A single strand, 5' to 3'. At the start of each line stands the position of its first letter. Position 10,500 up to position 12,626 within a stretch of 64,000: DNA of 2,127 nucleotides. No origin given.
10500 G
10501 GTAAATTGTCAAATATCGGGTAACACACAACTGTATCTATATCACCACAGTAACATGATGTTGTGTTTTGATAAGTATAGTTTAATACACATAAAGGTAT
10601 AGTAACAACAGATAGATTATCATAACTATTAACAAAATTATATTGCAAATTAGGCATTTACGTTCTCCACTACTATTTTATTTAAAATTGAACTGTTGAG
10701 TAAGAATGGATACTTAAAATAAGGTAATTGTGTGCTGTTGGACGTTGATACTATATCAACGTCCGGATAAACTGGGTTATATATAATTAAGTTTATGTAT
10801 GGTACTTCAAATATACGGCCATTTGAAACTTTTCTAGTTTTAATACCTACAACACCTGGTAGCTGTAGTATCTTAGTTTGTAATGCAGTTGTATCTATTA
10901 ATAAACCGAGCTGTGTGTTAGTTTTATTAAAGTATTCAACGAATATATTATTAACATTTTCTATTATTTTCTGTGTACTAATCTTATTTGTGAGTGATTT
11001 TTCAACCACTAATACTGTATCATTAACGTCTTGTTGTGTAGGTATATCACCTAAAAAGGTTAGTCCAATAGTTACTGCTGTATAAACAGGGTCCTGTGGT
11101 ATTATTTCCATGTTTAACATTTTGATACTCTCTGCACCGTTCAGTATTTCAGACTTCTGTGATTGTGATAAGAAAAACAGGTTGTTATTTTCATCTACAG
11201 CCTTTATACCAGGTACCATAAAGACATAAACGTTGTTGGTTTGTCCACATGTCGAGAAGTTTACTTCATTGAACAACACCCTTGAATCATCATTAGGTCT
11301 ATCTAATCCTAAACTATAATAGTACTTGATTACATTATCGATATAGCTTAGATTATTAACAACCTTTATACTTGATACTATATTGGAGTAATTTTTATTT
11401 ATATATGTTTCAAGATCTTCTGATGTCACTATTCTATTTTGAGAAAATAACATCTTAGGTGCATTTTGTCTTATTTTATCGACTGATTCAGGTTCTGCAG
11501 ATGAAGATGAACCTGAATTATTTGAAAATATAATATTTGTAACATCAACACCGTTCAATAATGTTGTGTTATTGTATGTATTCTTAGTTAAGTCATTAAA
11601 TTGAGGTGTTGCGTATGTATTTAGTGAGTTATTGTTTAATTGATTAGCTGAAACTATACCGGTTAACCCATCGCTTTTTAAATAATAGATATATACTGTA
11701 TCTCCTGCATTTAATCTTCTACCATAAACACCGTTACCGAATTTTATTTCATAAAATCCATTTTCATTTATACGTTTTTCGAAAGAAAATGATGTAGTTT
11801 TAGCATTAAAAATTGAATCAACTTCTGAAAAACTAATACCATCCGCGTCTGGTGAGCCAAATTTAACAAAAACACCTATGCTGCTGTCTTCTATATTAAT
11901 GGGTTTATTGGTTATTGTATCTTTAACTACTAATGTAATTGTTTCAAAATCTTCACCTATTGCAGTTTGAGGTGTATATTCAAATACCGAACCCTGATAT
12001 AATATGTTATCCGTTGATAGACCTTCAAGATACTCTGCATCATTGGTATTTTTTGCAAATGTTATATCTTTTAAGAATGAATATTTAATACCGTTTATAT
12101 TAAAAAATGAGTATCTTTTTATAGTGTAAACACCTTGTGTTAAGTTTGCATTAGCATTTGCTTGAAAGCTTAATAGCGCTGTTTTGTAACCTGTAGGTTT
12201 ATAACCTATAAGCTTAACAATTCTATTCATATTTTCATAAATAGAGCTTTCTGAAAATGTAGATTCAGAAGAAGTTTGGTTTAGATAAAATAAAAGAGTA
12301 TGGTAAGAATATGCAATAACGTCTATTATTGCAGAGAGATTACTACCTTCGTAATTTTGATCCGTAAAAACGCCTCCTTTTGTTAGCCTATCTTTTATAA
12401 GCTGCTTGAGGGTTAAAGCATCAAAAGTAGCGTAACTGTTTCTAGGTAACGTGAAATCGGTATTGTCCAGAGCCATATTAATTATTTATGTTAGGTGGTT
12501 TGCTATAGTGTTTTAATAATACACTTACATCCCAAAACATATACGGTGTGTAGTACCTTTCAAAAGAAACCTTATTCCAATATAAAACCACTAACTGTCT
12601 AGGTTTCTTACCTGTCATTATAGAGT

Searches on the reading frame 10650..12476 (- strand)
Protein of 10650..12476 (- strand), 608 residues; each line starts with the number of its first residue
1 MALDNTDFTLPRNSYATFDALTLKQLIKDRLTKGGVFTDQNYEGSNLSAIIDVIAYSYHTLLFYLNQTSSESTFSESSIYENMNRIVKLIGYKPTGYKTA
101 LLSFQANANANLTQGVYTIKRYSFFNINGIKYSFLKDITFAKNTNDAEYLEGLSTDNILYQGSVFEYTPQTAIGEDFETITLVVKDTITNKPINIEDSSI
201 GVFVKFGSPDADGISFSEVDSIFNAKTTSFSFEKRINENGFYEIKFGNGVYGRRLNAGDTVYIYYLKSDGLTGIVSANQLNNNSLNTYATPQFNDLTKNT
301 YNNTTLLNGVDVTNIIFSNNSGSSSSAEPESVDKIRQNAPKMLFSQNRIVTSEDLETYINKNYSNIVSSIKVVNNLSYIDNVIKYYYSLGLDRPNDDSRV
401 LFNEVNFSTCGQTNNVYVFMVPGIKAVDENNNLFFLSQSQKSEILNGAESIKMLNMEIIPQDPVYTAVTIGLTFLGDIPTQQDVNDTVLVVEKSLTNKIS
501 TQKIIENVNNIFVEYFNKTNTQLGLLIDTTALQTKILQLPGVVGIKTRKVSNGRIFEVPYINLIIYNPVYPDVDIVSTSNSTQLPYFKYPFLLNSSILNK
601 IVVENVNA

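Call 14: search_protein_families(library=phrogs, proteins=[window:10650-12476:-], max_evalue=0.001)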
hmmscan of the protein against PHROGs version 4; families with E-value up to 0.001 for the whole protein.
window:10650-12476:- (608 aa): 1 family
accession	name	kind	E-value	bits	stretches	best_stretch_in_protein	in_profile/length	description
phrog_219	-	tail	4.6e-43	148.7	1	14-372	5-335/598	baseplate wedge subunit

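Call 20: search_dna_similar(query=window:10650-12476:-, collection=phages, mode=protein, max_rows=20)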
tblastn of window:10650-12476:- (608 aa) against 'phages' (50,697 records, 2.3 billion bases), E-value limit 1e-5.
Records with a match: 469; places in all: 470; records where one place covers at least 80% of the query: 1.
Best place of each record, by identity: <60% 469.
By first word of the organism name: Synechococcus 331; Cyanophage 57; Prochlorococcus 22; Serratia 8; Escherichia 8; Salmonella 7; Marine 5; Aeromonas 4; Methylophilales 4; Pelagibacter 3; and 13 more.
By host as written in the record: - 155; Synechococcus 107; Synechococcus sp. 32; Synechococcus sp. WH7803 24; Synechococcus sp. WH8102 18; Synechococcus sp. MW02 17; Synechococcus sp. WH 7803 11; Synechococcus sp. WH8109 6; and 52 more.
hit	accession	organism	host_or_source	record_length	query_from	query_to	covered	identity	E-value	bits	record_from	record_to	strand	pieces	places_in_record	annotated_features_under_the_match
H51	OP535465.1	Synechococcus phage S-CREM1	Synechococcus sp. CB0101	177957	17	538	86%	23.1%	5e-13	79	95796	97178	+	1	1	baseplate wedge subunit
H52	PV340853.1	Synechococcus phage Sf-CH8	Synechococcus sp. WH8102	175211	10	373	60%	27.6%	5e-9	66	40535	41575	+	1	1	baseplate wedge subunit (x2)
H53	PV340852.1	Synechococcus phage Sf-CH5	Synechococcus sp. WH8102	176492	10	373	60%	27.6%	5e-9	66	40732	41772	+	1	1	baseplate wedge subunit (x2)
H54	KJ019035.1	Synechococcus phage ACG-2014d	-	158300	10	370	59%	27.7%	7e-13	78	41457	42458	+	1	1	baseplate wedge protein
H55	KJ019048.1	Synechococcus phage ACG-2014d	-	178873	10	370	59%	27.7%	7e-13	78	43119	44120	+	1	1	baseplate wedge protein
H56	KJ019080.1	Synechococcus phage ACG-2014d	-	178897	10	370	59%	27.7%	7e-13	78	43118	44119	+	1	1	baseplate wedge protein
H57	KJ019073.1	Synechococcus phage ACG-2014d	-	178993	10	370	59%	27.7%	7e-13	78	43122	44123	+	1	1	baseplate wedge protein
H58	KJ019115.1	Synechococcus phage ACG-2014d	-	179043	10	370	59%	27.7%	7e-13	78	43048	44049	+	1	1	baseplate wedge protein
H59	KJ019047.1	Synechococcus phage ACG-2014d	-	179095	10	370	59%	27.7%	7e-13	78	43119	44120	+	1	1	baseplate wedge protein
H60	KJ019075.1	Synechococcus phage ACG-2014d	-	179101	10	370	59%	27.7%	7e-13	78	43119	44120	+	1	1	baseplate wedge protein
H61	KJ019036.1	Synechococcus phage ACG-2014d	-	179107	10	370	59%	27.7%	7e-13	78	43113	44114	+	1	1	baseplate wedge protein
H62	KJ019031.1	Synechococcus phage ACG-2014d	-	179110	10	370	59%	27.7%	7e-13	78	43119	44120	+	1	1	baseplate wedge protein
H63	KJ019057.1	Synechococcus phage ACG-2014d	-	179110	10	370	59%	27.7%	7e-13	78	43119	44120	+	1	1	baseplate wedge protein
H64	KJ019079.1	Synechococcus phage ACG-2014d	-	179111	10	370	59%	27.7%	7e-13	78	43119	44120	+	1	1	baseplate wedge protein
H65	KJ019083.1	Synechococcus phage ACG-2014d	-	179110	10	370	59%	27.7%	7e-13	78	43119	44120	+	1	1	baseplate wedge protein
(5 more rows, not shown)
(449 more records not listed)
